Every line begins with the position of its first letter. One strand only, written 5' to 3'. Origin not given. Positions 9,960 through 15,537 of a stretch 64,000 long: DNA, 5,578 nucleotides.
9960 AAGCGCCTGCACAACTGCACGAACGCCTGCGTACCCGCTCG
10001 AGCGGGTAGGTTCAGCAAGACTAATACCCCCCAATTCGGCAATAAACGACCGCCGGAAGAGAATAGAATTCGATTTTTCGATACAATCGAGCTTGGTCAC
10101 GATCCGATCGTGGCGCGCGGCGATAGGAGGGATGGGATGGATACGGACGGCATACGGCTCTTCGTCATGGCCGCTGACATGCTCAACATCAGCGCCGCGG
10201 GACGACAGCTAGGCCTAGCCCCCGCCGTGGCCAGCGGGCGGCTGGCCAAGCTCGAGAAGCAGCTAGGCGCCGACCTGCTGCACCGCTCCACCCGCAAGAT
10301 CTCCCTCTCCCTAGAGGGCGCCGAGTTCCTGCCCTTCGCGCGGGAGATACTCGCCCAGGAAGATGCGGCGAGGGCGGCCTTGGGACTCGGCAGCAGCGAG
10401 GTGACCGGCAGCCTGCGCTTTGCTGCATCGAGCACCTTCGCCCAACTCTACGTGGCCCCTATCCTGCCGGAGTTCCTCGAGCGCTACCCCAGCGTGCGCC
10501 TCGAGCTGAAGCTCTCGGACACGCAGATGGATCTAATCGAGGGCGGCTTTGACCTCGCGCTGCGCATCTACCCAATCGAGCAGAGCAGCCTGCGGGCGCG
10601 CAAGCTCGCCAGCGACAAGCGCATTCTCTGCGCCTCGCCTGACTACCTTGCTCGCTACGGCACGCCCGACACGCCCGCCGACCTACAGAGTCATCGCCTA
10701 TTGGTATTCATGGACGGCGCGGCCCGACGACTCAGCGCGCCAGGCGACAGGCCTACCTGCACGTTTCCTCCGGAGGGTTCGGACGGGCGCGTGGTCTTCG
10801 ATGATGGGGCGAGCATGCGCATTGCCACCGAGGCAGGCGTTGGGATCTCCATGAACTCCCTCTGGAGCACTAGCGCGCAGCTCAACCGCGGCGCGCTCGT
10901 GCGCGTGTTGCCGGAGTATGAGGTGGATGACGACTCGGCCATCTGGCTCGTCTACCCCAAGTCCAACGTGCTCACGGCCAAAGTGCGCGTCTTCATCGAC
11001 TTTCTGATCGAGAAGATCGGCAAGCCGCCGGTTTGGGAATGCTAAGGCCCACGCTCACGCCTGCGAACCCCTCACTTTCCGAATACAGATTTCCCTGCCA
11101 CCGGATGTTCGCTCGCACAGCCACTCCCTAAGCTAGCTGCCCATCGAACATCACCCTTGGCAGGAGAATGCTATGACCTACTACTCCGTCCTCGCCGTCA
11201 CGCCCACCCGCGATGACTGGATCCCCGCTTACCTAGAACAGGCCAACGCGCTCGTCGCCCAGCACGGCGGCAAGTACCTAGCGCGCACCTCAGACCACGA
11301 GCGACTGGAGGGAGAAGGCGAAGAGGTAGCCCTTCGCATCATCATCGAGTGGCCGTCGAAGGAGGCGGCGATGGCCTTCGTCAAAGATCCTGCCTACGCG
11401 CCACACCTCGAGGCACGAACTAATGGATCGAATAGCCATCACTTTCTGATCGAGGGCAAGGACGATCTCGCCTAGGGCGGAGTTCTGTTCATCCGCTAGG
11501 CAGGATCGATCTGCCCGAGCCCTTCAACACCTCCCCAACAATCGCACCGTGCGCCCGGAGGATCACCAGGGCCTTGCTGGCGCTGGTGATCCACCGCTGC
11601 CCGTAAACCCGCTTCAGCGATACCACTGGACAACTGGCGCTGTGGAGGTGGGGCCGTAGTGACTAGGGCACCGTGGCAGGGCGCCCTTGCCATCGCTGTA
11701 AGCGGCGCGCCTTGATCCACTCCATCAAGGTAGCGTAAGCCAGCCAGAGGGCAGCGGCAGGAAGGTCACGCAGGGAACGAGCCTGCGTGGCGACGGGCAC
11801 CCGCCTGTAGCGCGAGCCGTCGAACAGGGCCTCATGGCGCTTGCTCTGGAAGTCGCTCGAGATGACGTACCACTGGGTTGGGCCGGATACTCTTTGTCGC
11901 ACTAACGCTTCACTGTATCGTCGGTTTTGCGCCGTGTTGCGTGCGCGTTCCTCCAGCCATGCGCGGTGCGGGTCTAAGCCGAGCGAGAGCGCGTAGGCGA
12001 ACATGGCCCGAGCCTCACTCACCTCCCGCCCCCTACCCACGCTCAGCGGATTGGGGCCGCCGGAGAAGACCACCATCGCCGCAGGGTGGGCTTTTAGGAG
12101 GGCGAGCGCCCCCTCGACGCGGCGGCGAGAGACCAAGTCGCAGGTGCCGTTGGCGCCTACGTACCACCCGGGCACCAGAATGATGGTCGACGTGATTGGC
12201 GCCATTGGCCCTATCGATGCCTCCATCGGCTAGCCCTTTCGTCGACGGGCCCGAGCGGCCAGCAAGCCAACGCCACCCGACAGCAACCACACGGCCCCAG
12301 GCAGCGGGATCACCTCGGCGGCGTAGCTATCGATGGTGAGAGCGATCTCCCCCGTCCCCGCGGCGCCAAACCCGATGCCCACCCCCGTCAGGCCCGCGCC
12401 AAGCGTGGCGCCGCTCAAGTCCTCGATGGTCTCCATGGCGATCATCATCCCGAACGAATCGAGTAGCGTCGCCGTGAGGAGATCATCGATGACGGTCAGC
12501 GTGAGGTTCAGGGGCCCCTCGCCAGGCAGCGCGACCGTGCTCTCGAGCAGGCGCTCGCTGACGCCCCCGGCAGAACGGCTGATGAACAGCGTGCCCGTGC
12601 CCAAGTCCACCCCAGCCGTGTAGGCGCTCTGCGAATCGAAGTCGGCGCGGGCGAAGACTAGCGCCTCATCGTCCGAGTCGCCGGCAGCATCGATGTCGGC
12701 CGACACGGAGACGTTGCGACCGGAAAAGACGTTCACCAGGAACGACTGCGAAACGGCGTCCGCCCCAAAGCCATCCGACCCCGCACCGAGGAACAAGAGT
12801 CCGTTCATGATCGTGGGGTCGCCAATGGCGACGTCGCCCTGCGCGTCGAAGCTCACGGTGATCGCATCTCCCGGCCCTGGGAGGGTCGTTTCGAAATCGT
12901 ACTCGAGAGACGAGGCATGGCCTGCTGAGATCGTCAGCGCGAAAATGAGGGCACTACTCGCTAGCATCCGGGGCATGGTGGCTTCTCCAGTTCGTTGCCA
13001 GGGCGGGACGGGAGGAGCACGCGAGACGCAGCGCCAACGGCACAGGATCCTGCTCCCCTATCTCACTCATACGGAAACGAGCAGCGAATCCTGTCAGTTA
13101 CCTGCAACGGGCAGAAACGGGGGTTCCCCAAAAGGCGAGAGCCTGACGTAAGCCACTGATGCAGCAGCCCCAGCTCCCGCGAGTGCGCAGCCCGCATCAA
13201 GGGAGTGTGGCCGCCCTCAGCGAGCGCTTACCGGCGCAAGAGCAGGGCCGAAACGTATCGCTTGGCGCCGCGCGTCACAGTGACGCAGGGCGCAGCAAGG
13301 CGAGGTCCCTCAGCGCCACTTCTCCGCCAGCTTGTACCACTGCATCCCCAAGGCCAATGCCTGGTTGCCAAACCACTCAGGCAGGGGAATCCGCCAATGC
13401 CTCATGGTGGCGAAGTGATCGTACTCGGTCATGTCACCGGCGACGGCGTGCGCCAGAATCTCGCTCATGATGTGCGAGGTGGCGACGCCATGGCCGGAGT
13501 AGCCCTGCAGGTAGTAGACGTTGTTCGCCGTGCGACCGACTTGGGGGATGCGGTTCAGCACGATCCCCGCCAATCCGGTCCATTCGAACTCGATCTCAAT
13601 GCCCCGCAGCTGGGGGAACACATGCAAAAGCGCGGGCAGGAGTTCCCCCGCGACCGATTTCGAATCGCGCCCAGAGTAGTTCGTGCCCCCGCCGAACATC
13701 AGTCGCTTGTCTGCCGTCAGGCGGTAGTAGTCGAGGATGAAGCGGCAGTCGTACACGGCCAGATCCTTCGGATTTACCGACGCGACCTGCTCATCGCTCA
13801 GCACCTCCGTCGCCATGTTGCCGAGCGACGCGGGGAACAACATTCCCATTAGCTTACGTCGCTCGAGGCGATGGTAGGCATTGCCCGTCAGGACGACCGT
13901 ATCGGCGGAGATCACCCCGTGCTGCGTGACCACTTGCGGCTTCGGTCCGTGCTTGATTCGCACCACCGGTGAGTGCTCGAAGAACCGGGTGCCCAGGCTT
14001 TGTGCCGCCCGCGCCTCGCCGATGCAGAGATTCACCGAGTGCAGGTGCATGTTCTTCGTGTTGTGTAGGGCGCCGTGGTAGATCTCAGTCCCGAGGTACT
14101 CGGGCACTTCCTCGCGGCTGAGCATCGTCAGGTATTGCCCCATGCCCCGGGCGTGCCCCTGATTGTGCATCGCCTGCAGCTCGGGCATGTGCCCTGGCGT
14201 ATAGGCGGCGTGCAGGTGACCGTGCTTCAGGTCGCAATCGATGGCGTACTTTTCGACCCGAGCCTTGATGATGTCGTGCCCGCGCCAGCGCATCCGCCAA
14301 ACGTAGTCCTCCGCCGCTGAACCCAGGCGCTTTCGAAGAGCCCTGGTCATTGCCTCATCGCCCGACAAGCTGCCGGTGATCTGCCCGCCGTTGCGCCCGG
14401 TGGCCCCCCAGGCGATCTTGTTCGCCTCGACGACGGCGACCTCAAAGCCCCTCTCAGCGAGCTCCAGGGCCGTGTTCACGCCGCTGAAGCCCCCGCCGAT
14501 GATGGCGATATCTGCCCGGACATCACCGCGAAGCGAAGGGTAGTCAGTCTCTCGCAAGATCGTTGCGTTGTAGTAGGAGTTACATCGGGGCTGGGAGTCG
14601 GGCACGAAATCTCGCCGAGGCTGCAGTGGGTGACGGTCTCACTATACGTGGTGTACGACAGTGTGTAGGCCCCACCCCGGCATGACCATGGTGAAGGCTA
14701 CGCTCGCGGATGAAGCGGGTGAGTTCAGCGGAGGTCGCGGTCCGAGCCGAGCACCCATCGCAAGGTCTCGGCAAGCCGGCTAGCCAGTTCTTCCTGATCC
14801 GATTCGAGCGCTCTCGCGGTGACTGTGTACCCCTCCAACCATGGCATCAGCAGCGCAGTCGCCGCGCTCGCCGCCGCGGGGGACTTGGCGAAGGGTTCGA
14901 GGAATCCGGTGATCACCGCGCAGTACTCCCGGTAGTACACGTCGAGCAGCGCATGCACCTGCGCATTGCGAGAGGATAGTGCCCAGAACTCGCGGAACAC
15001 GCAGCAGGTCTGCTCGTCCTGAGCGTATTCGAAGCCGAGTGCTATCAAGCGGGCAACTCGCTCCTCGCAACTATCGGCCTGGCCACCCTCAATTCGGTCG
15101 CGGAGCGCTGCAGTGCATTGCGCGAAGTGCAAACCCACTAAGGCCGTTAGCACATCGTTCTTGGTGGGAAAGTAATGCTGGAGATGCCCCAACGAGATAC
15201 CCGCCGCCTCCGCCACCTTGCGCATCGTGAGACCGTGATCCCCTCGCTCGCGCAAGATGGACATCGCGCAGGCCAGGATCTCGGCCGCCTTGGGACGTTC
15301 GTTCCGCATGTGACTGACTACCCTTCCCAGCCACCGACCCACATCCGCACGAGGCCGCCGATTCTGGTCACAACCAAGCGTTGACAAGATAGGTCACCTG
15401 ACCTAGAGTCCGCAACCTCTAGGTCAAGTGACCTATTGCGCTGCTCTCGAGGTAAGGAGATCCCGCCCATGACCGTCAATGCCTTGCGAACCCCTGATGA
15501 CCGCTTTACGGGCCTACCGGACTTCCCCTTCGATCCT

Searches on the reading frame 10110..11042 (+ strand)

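Call 61: search_protein_families(library=pfam, proteins=[window:10110-11042:+], max_evalue=0.0001)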
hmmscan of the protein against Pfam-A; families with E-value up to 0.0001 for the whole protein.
window:10110-11042:+ (311 aa): 2 families
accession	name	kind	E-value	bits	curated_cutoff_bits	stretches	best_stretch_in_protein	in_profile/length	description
PF03466.25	LysR_substrate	-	4.2e-43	147.6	28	1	97-302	3-207/209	LysR substrate binding domain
PF00126.33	HTH_1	-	1.3e-13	51.1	26.6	1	15-70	4-59/60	Bacterial regulatory helix-turn-helix protein, lysR family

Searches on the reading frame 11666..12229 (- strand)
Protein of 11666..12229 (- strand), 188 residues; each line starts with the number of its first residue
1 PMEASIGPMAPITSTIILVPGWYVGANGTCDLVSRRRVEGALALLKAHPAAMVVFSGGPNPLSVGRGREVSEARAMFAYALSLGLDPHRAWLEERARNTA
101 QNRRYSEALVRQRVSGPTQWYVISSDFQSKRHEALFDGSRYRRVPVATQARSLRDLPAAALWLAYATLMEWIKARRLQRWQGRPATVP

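Call 62: search_protein_families(library=pfam, proteins=[window:11666-12229:-], max_evalue=0.0001)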
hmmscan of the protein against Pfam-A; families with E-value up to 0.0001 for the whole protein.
window:11666-12229:- (188 aa): 1 family
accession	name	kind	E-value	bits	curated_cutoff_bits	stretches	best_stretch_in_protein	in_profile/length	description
PF02698.23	DUF218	-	6.4e-20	71.9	27.6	1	16-172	2-132/133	DUF218 domain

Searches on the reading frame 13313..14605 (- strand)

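Call 61: search_protein_families(library=pfam, proteins=[window:13313-14605:-], max_evalue=0.0001)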
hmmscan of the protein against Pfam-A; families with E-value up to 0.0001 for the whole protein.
window:13313-14605:- (431 aa): 6 families
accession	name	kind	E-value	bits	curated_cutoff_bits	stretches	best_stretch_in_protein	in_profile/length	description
PF01266.30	DAO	-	4.3e-65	221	27.9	1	32-386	1-352/353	FAD dependent oxidoreductase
PF00890.30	FAD_binding_2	-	1.6e-06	28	20.4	1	32-220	1-171/414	FAD binding domain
PF07992.20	Pyr_redox_2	-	2.4e-05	24.3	26.1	1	31-63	143-175/291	Pyridine nucleotide-disulphide oxidoreductase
PF12831.13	FAD_oxidored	-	5.1e-05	23.2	27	1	32-116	1-79/416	FAD dependent oxidoreductase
PF01946.23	Thi4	-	5.6e-05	22.9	26.2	0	29-76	16-63/235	Thi4 family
PF13450.12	NAD_binding_8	-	7.8e-05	23.3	21.9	0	35-63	1-29/68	NAD(P)-binding Rossmann-like domain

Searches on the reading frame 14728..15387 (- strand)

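Call 62: search_protein_families(library=pfam, proteins=[window:14728-15387:-], max_evalue=0.0001)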
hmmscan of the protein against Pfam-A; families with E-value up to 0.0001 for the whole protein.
window:14728-15387:- (220 aa): 1 family
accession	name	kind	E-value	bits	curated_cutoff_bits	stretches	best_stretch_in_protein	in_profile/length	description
PF00440.29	TetR_N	-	2.7e-10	40.3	24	1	37-83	1-47/47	Bacterial regulatory proteins, tetR family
